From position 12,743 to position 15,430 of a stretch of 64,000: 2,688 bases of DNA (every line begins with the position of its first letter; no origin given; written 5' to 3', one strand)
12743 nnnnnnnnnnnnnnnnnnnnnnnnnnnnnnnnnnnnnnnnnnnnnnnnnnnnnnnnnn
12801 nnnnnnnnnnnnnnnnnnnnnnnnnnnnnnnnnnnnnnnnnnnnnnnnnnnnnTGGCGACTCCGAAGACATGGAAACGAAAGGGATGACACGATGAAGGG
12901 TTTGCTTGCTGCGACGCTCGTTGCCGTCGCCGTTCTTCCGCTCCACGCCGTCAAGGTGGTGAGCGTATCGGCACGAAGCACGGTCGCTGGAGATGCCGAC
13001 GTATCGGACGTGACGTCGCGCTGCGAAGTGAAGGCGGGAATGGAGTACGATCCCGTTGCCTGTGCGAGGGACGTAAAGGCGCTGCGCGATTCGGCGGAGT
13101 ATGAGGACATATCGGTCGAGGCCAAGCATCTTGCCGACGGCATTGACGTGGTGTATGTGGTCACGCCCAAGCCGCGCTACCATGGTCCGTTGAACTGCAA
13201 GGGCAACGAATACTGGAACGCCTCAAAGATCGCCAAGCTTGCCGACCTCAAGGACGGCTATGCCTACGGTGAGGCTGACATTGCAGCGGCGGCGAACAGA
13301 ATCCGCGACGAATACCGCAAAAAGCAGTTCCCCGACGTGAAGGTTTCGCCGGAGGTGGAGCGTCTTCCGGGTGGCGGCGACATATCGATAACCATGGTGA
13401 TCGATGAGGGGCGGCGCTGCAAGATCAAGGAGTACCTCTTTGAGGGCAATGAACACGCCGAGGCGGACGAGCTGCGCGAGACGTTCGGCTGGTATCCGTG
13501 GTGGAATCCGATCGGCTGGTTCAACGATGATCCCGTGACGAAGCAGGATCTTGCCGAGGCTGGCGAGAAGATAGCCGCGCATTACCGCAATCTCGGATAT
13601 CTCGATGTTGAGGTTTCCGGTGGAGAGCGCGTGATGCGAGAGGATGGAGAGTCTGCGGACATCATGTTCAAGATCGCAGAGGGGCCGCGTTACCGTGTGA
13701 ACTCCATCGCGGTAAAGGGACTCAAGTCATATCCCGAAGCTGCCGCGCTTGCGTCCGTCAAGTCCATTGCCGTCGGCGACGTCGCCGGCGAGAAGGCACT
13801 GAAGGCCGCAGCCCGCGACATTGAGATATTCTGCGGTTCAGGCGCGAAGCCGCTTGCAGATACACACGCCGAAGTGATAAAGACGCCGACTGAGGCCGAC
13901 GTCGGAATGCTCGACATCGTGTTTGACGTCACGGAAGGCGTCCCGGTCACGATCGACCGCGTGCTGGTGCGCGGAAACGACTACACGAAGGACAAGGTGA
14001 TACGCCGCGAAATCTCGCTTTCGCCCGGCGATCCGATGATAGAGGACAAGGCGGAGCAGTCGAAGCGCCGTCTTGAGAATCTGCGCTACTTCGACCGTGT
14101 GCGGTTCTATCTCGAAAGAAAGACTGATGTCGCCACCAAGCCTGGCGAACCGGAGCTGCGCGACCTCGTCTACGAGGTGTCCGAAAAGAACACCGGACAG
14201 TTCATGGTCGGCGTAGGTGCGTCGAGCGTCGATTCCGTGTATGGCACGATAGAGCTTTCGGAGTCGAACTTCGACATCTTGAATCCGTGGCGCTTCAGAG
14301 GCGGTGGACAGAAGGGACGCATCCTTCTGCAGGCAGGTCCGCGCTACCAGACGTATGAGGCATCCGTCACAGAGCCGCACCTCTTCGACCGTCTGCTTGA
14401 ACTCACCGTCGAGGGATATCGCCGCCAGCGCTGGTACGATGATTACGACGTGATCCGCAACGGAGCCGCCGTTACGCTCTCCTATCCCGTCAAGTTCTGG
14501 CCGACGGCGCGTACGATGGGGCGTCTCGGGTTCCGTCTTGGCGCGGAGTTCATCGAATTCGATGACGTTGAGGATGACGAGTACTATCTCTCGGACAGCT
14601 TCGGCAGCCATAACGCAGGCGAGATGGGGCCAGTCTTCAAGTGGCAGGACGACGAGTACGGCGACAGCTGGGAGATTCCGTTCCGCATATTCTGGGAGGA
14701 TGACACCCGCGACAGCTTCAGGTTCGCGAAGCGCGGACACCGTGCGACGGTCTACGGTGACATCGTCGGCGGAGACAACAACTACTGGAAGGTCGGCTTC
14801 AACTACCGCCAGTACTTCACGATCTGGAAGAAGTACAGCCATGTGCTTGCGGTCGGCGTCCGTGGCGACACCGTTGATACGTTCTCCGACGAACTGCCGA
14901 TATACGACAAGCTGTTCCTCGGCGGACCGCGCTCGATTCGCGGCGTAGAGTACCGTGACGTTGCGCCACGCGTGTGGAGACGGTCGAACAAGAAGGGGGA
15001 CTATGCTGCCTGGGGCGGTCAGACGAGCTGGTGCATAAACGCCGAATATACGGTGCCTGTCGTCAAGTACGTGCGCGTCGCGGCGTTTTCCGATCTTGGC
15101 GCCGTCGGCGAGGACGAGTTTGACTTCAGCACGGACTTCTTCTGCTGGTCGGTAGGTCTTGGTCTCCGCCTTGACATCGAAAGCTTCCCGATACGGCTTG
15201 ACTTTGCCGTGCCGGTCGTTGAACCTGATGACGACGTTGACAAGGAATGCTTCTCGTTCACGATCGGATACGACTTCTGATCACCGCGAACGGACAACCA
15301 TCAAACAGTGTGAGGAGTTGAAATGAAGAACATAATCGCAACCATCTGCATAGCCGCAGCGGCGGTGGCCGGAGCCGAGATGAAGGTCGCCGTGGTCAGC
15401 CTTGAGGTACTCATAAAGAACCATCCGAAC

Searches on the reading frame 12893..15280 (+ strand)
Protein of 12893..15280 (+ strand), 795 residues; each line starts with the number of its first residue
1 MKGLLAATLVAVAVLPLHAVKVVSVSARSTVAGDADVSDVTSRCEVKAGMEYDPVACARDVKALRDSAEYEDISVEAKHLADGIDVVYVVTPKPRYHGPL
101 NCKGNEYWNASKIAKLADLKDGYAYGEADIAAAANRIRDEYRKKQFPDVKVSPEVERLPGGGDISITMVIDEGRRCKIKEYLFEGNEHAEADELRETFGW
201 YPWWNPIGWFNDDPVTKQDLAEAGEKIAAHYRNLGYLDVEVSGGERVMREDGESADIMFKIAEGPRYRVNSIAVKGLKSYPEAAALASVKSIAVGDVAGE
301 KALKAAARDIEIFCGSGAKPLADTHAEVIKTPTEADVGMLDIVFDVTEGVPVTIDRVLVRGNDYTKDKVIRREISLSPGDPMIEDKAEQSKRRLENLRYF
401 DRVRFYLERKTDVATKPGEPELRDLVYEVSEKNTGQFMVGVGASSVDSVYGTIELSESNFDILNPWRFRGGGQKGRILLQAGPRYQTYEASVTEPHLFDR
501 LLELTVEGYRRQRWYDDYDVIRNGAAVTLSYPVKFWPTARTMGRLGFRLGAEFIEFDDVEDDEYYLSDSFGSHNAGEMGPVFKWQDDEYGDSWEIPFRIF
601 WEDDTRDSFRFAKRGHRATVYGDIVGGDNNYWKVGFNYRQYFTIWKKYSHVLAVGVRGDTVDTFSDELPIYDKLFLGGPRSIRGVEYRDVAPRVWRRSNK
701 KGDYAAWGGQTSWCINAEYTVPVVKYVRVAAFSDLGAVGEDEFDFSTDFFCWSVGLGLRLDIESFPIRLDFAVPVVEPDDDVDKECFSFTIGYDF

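Call 93: search_protein_families(library=pfam, proteins=[window:12893-15280:+], max_evalue=0.00001)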
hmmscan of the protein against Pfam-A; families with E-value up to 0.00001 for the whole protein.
window:12893-15280:+ (795 aa): 2 families
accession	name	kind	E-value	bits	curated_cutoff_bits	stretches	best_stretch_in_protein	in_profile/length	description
PF01103.29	Omp85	-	1.7e-46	159.7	24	1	468-795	2-325/325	Omp85 superfamily domain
PF07244.20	POTRA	-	1.1e-32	113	21.3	1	352-432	1-79/79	Surface antigen variable number repeat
